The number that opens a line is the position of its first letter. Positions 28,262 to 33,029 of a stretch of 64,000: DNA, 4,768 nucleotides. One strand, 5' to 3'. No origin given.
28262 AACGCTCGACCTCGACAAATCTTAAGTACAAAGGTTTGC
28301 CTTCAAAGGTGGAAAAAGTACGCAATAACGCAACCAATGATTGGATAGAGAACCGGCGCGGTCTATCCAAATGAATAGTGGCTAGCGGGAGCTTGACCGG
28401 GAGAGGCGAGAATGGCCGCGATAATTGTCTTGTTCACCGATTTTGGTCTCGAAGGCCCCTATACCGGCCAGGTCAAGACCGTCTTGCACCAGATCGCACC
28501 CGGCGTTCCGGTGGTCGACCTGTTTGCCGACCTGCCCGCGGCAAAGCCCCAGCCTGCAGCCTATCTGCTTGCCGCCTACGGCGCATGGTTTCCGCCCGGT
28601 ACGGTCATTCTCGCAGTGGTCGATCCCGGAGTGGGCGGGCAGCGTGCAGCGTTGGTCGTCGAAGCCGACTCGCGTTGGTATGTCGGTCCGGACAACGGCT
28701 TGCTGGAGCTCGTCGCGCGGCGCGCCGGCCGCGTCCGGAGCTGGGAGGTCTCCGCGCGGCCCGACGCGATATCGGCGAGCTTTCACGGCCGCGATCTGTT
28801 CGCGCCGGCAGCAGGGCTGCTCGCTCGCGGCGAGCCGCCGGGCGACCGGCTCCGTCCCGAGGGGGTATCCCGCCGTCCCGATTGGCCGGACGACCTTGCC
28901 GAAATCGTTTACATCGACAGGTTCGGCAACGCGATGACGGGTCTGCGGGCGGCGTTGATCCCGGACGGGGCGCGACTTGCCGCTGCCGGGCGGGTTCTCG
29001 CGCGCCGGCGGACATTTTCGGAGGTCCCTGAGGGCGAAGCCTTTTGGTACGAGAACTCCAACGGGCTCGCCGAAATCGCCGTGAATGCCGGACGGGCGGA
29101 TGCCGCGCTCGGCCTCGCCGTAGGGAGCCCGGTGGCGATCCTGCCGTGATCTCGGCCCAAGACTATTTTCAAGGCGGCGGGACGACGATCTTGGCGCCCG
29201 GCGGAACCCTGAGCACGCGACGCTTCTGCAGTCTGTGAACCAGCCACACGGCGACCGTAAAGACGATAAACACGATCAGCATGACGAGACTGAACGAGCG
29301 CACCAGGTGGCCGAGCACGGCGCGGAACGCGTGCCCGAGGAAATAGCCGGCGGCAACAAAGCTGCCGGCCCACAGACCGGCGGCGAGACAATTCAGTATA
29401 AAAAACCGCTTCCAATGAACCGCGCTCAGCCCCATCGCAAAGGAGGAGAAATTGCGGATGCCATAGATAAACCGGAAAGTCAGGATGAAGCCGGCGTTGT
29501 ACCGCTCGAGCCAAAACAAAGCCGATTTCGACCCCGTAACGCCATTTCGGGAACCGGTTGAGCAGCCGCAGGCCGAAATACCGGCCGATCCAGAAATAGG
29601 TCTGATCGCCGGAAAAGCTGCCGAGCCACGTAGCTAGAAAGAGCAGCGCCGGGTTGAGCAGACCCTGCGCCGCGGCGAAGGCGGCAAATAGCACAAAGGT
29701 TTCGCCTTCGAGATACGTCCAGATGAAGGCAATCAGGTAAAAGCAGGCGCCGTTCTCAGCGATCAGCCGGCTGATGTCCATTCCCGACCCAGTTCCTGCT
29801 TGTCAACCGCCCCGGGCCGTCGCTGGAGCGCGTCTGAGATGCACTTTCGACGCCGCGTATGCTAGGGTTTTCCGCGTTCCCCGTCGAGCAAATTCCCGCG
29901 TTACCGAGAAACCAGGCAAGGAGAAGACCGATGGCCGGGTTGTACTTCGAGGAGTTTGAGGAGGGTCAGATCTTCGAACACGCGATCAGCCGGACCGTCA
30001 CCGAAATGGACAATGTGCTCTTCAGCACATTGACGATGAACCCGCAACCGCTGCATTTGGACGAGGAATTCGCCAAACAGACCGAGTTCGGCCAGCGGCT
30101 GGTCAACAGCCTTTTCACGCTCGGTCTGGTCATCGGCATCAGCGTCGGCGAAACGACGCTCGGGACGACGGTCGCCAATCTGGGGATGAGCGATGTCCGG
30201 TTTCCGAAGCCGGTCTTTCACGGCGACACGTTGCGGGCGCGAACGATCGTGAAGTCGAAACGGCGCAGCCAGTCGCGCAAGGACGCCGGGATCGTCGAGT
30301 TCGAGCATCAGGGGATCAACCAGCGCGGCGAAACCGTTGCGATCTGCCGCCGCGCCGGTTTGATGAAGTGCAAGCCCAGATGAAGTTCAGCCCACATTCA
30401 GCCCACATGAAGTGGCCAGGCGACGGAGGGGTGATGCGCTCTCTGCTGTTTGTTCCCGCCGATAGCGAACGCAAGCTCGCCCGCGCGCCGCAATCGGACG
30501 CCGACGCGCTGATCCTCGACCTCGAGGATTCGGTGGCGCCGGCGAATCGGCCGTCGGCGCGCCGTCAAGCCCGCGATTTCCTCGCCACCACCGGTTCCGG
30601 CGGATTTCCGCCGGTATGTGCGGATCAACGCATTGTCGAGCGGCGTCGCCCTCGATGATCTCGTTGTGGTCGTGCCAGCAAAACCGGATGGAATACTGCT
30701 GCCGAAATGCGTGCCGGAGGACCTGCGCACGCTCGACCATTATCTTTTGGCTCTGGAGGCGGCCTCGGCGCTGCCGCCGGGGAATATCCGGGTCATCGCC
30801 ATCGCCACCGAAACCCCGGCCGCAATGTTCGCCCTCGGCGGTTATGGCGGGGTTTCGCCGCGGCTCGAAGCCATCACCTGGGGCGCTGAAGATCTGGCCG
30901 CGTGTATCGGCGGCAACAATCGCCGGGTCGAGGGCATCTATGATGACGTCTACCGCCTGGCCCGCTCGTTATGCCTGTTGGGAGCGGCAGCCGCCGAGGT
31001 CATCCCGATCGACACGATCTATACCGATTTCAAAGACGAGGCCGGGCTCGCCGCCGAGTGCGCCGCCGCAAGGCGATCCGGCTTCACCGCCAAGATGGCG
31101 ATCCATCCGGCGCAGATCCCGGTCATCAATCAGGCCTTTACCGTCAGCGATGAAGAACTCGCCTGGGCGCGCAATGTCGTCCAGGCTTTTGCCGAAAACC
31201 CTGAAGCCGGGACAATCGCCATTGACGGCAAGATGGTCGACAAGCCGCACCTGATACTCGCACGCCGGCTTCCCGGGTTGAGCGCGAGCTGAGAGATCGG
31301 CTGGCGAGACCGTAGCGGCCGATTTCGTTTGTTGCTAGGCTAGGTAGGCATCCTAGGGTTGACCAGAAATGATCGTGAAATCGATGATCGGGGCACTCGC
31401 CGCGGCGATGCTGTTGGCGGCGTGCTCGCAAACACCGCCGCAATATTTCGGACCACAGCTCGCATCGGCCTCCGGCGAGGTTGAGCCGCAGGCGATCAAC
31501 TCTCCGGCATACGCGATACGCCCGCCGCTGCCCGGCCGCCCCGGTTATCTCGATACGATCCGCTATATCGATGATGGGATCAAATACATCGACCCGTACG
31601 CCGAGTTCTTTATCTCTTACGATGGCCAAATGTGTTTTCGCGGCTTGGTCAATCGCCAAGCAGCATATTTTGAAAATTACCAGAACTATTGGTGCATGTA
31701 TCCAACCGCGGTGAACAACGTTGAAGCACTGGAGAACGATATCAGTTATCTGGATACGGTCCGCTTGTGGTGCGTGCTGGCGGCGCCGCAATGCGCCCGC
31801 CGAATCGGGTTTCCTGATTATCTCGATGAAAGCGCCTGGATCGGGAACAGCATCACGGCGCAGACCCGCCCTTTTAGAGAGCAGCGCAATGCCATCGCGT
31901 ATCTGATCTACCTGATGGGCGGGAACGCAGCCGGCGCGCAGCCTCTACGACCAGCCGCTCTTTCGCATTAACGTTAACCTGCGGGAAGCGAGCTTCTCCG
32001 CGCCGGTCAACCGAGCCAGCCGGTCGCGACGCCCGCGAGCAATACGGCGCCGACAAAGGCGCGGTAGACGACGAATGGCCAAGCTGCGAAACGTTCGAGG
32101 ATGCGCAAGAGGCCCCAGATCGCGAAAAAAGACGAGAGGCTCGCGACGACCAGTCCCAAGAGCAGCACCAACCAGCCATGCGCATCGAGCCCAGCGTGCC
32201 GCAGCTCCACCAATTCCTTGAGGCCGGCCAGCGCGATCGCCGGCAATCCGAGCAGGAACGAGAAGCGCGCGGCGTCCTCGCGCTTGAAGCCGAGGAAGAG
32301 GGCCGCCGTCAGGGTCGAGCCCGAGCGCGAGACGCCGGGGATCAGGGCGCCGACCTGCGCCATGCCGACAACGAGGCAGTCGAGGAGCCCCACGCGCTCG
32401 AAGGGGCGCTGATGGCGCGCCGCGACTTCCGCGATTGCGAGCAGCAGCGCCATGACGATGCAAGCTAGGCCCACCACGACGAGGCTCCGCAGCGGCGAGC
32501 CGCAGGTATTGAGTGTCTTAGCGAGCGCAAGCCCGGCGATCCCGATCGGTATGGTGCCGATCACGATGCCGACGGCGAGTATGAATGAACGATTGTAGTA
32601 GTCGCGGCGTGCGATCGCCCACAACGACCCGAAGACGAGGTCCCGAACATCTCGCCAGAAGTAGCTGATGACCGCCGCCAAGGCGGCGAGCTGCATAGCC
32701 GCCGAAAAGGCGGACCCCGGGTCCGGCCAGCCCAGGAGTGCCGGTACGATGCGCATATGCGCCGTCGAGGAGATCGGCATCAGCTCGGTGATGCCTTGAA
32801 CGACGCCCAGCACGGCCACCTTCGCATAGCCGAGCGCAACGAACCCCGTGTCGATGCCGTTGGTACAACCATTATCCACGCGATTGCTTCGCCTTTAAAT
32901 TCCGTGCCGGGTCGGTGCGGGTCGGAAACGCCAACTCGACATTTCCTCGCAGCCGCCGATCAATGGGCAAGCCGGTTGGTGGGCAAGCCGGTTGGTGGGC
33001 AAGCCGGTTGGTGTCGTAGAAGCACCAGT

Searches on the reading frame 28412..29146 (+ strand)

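Call 52: search_protein_families(library=pfam, proteins=[window:28412-29146:+], max_evalue=0.01)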
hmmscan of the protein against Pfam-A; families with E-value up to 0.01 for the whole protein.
window:28412-29146:+ (245 aa): 2 families
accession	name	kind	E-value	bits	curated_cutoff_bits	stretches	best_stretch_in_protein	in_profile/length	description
PF01887.21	SAM_HAT_N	-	8.8e-46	155.7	26.3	1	5-143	1-141/145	SAM hydroxide adenosyltransferase N-terminal domain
PF20257.3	SAM_HAT_C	-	1.2e-21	77.2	25.5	1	163-241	1-83/84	SAM hydroxide adenosyltransferase C-terminal domain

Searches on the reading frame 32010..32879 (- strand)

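Call 52: search_protein_families(library=pfam, proteins=[window:32010-32879:-], max_evalue=0.01)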
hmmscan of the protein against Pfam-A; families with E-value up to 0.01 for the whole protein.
window:32010-32879:- (290 aa): 2 families
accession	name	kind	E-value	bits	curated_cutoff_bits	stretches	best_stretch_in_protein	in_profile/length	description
PF02673.24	BacA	-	1.2e-70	238.6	33.4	1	22-279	2-257/257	Bacitracin resistance protein BacA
PF17597.7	DUF5493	-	0.0097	16.6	27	0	17-55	33-71/82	Family of unknown function (DUF5493)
